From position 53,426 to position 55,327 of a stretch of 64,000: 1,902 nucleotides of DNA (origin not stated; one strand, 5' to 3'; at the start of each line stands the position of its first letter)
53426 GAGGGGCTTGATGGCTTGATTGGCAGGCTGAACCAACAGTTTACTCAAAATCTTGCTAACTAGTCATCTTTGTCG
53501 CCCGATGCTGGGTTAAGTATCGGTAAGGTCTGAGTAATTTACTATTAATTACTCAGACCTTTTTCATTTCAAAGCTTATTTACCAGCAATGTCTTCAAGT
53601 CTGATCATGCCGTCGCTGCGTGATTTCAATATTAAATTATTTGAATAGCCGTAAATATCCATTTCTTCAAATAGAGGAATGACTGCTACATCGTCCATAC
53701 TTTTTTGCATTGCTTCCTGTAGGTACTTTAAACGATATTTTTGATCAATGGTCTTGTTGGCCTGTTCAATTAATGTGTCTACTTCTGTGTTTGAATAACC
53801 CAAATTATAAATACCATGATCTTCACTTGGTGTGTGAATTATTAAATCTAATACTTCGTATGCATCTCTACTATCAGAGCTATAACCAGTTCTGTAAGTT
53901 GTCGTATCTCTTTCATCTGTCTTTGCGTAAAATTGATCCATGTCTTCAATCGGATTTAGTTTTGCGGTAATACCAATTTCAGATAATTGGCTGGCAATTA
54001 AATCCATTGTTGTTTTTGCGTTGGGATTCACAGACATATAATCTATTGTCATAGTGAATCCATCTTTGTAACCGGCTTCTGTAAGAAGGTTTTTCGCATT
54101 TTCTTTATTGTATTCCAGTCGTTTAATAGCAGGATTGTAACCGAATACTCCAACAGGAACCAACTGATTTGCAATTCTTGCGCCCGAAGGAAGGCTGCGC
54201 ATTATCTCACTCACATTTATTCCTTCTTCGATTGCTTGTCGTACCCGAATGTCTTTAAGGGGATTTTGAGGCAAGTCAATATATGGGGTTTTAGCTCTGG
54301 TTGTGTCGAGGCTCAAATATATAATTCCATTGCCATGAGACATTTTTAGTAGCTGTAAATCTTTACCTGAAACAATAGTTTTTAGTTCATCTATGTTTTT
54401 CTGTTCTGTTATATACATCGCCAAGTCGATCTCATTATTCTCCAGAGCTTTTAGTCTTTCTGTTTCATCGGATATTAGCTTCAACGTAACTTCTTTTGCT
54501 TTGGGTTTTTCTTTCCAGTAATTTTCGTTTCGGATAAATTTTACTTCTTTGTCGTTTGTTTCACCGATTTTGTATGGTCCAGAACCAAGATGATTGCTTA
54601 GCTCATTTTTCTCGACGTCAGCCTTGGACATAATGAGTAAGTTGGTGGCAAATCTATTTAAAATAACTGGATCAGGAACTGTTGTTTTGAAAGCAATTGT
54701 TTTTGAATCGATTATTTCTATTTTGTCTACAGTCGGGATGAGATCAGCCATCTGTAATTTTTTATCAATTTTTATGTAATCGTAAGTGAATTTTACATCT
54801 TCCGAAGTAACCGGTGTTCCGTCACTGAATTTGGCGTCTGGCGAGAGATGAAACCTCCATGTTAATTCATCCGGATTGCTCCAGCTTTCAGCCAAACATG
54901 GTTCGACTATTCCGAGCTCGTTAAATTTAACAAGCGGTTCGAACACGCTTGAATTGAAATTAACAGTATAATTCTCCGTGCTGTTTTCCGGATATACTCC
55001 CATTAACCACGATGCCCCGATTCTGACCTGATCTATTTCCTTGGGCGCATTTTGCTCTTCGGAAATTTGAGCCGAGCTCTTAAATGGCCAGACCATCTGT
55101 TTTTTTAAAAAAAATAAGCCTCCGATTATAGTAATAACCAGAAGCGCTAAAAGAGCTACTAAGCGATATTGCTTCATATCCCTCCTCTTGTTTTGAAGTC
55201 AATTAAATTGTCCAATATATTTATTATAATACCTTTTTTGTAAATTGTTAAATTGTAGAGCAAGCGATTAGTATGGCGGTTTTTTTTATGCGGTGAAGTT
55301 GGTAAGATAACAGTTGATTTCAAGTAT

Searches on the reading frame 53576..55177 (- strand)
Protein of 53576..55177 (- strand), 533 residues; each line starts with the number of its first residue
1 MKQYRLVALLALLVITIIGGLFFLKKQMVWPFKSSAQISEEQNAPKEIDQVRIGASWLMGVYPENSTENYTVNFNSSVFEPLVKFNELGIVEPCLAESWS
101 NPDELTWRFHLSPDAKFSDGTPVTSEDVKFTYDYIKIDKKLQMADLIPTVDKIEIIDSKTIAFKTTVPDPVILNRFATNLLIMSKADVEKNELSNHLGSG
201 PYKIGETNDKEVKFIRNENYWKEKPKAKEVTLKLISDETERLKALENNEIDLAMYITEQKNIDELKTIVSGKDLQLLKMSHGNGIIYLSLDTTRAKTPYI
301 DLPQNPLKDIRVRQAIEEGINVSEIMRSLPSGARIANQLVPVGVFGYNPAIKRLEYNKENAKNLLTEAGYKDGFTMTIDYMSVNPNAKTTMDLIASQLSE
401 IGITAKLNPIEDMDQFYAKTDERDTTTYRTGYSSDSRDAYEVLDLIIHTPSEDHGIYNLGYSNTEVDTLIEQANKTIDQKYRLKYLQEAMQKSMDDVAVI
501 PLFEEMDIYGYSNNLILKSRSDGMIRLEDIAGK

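Call 94: search_protein_families(library=pfam, proteins=[window:53576-55177:-], max_evalue=0.00001)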
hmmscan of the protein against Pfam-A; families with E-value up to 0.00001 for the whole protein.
window:53576-55177:- (533 aa): 1 family
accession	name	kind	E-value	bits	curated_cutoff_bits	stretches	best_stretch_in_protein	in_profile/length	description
PF00496.27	SBP_bac_5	-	2.8e-74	250.9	32.4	1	91-448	2-362/368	Bacterial extracellular solute-binding proteins, family 5 Middle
